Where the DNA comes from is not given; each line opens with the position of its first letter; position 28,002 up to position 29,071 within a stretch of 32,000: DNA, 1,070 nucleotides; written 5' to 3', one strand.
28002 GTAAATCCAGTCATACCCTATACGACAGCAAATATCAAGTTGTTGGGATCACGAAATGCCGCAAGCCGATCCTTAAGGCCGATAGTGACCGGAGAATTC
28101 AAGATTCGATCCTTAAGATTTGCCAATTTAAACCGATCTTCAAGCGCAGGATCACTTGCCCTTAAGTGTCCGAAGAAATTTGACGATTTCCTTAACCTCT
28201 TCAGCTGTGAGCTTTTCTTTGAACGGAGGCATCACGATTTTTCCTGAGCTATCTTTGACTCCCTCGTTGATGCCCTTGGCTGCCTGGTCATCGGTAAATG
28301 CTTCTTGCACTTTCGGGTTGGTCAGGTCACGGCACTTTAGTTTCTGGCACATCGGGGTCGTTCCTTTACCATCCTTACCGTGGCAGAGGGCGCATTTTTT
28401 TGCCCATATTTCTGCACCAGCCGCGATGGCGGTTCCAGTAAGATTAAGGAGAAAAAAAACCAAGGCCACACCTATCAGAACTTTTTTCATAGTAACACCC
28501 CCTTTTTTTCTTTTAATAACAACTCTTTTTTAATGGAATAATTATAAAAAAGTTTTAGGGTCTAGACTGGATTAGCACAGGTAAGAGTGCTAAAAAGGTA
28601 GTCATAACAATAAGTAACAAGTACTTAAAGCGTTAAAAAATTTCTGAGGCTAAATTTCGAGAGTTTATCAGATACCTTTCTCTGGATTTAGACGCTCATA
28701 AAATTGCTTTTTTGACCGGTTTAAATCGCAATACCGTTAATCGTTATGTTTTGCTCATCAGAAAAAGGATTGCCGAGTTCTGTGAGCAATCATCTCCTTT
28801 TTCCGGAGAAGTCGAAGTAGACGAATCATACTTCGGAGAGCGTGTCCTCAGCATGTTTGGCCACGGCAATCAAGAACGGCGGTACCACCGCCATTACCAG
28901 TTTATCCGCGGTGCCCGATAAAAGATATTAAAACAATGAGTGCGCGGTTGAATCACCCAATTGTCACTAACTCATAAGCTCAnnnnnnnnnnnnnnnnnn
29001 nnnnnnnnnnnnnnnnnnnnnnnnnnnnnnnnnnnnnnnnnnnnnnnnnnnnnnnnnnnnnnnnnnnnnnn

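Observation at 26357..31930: Complete porin-cytochrome extracellular electron transfer conduit with an ImcH-like rather than CymA-like inner-membrane partner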

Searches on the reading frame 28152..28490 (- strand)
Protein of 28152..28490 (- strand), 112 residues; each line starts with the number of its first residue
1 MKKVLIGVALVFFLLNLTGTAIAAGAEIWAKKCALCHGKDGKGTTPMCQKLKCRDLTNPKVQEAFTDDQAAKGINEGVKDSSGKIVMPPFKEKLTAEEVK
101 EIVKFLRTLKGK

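Call 3: search_protein_families(library=ncbifam, proteins=[window:28152-28490:-], max_evalue=0.01)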
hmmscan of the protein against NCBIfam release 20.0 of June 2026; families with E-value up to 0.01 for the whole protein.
window:28152-28490:- (112 aa): 10 families
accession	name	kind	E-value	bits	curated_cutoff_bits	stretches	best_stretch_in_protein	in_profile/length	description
NF045930.1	Cytc6PetJCyano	equivalog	1.9e-09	37.4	135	1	8-105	12-101/110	cytochrome c6 PetJ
TIGR00782.1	ccoP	equivalog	2.9e-08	33.4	179.95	1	21-111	202-283/285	cytochrome-c oxidase, cbb3-type subunit III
NF011054.0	PRK14486.1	equivalog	4.3e-08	33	447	1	20-111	213-292/294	putative bifunctional cbb3-type cytochrome c oxidase subunit II/cytochrome c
TIGR04494.1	c550_PedF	equivalog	2.1e-06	27.7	122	1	20-109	49-130/133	cytochrome c-550 PedF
NF050122.1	bc1_QcrC_actin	exception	1.7e-05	24.2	200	1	21-110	135-212/253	cytochrome bc1 complex diheme cytochrome c subunit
TIGR03872.1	cytochrome_MoxG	equivalog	0.001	19.2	147.8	1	19-110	41-122/133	cytochrome c(L), periplasmic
NF045774.1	cytochro_C551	exception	0.0018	18.2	118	0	22-49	39-67/110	cytochrome c551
NF040606.1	CytoC_perox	subfamily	0.0063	15.7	150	1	20-83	296-363/524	di-heme-cytochrome C peroxidase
NF045773.1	cytochro_C550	exception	0.0073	16.2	125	0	20-52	47-80/118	cytochrome c550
NF052248.1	SorU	equivalog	0.0084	16.3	100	0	74-105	42-71/72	SorU family sulfite dehydrogenase c-type cytochrome subunit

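Call 4: search_protein_families(library=pfam, proteins=[window:28152-28490:-], max_evalue=0.01)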
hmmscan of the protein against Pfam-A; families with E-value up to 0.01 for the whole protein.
window:28152-28490:- (112 aa): 2 families
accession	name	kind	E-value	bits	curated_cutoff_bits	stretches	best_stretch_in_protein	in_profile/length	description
PF13442.11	Cytochrome_CBB3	-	2.3e-12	47.5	27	1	21-106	2-68/68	Cytochrome C oxidase, cbb3-type, subunit III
PF00034.26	Cytochrom_C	-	3e-11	44.9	21.3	1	22-110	1-90/90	Cytochrome c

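Call 39: search_solved_structures(query=window:28152-28490:-, max_evalue=0.01, show_alignments=1)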
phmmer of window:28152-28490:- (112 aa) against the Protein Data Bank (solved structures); distinct sequences matched with E-value up to 0.01: 24.
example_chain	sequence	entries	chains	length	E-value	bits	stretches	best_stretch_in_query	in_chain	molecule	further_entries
5mxy_A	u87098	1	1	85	1.9e-09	40.9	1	25-110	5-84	Cytochrome c-552 Ks_3358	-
5mxz_A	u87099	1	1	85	2.6e-09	40.4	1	25-110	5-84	Cytochrome c-552 Ks_3358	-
8smr_G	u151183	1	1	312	4.7e-08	36.4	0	22-59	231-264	Cbb3-type cytochrome c oxidase subunit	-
3mk7_C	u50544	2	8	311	1.3e-07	35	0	18-46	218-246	Cytochrome c oxidase, cbb3-type, subunit P | Cbb3-type cytochrome c oxidase subunit CcoP1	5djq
9x0q_B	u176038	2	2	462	1.1e-06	31.9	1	14-108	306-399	Alcohol dehydrogenase (quinone), cytochrome c subunit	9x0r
8gy2_B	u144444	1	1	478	1.2e-06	31.9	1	14-108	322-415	Alcohol dehydrogenase (quinone), cytochrome c subunit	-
7o38_A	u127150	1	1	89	1.2e-06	31.9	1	28-110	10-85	Cytochrome c-552 Ks_3357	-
8snh_G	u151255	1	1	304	1.9e-06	31.2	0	18-59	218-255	Cbb3-type cytochrome c oxidase subunit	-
6xkx_p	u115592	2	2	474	1.4e-05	28.4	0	22-47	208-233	Cbb3-type cytochrome c oxidase subunit CcoP,Cytochrome c-type cyt cy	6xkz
5xdh_A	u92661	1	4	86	3.5e-05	27.2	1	30-81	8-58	Putative cytochrome c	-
6r6n_B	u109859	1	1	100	5.5e-05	26.5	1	30-107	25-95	KustA0088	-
7vzg_C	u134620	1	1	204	0.00014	25.3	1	25-112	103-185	Cytochrome c, mono-and diheme variants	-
7vzr_C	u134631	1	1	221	0.00016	25.1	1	25-112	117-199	Cytochrome c, mono-and diheme variants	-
2zzs_A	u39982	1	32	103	0.00016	25.1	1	1-54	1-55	Cytochrome c554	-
6xkw_p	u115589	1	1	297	0.00018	24.9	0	22-47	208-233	Cbb3-type cytochrome c oxidase subunit CcoP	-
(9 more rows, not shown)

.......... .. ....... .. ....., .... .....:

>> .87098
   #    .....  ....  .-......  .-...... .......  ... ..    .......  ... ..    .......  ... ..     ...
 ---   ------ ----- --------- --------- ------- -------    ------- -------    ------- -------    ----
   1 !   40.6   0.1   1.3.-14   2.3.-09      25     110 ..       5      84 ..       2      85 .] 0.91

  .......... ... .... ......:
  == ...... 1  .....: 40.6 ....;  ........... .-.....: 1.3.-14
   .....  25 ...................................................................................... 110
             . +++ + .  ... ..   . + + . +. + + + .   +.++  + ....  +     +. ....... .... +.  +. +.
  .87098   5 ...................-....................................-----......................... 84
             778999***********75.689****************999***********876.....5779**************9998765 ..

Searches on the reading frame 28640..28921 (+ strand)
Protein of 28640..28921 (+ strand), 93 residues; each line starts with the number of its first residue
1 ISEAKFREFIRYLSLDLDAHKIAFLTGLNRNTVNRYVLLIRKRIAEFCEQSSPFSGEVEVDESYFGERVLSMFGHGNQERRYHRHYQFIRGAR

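Call 54: search_protein_families(library=ncbifam, proteins=[window:28640-28921:+], max_evalue=1)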
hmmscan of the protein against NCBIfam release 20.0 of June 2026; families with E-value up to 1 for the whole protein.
window:28640-28921:+ (93 aa): 1 family
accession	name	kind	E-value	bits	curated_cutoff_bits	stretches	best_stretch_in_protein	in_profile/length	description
NF033547.1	transpos_IS1595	equivalog_domain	3.8e-08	33.4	75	1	2-76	5-79/215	IS1595 family transposase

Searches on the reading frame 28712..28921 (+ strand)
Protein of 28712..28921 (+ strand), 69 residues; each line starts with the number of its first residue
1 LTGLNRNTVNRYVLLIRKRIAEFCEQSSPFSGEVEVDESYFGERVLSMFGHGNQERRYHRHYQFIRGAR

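Call 52: search_protein_families(library=pfam, proteins=[window:28712-28921:+], max_evalue=0.001)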
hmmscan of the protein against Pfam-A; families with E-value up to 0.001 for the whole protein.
window:28712-28921:+ (69 aa): 0 families
